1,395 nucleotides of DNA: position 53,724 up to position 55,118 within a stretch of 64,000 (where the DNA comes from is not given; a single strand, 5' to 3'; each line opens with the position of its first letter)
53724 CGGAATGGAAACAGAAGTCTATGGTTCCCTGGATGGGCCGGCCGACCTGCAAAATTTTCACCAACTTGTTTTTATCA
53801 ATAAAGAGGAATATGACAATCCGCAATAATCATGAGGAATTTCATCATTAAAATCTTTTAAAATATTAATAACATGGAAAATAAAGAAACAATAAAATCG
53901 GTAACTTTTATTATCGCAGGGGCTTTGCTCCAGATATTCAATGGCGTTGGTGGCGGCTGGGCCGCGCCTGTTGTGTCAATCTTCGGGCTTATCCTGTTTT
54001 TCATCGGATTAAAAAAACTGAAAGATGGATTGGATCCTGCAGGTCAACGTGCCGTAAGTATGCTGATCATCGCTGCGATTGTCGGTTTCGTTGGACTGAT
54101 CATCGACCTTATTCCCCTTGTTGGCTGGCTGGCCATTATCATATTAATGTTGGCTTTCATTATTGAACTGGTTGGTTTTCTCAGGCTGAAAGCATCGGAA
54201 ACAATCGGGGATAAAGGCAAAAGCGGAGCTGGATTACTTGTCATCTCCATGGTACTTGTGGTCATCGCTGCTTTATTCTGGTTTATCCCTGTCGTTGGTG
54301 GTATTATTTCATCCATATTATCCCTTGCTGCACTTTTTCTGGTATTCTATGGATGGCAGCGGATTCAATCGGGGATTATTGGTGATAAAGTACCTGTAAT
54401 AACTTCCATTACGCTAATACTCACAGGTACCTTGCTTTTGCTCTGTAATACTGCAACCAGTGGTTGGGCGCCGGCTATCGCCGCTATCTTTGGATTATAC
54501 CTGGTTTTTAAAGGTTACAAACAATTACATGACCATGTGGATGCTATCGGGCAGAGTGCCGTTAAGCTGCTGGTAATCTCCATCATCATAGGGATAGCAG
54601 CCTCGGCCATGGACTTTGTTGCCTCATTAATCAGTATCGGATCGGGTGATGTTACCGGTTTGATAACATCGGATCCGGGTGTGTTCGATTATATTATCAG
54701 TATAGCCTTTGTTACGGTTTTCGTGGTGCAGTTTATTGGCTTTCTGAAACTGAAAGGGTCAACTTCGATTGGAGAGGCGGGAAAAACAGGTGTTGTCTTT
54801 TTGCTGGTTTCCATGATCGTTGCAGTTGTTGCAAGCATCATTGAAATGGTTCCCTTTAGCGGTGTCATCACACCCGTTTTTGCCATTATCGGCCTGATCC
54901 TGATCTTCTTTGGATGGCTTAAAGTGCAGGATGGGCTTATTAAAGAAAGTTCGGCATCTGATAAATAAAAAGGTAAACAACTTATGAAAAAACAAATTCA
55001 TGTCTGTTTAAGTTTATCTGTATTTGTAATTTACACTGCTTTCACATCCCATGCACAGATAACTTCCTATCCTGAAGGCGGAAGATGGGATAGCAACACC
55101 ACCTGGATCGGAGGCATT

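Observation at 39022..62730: Two parallel FISUMP-protein cassettes with reciprocal gene decay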

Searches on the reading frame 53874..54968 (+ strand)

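Call 4: search_protein_families(library=pfam, proteins=[window:53874-54968:+], max_evalue=0.01)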
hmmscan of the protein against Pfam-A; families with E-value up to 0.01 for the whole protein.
window:53874-54968:+ (364 aa): 1 family
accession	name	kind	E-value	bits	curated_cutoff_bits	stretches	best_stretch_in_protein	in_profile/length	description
PF22689.1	FGAR-AT_PurM_N-like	-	0.0085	16.3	27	0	252-326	5-77/160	FGAR-AT PurM_N-like domain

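Call 69: search_protein_families(library=ncbifam, proteins=[window:53874-54968:+], max_evalue=0.01)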
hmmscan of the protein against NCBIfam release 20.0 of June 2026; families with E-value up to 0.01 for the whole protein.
window:53874-54968:+ (364 aa): 0 families
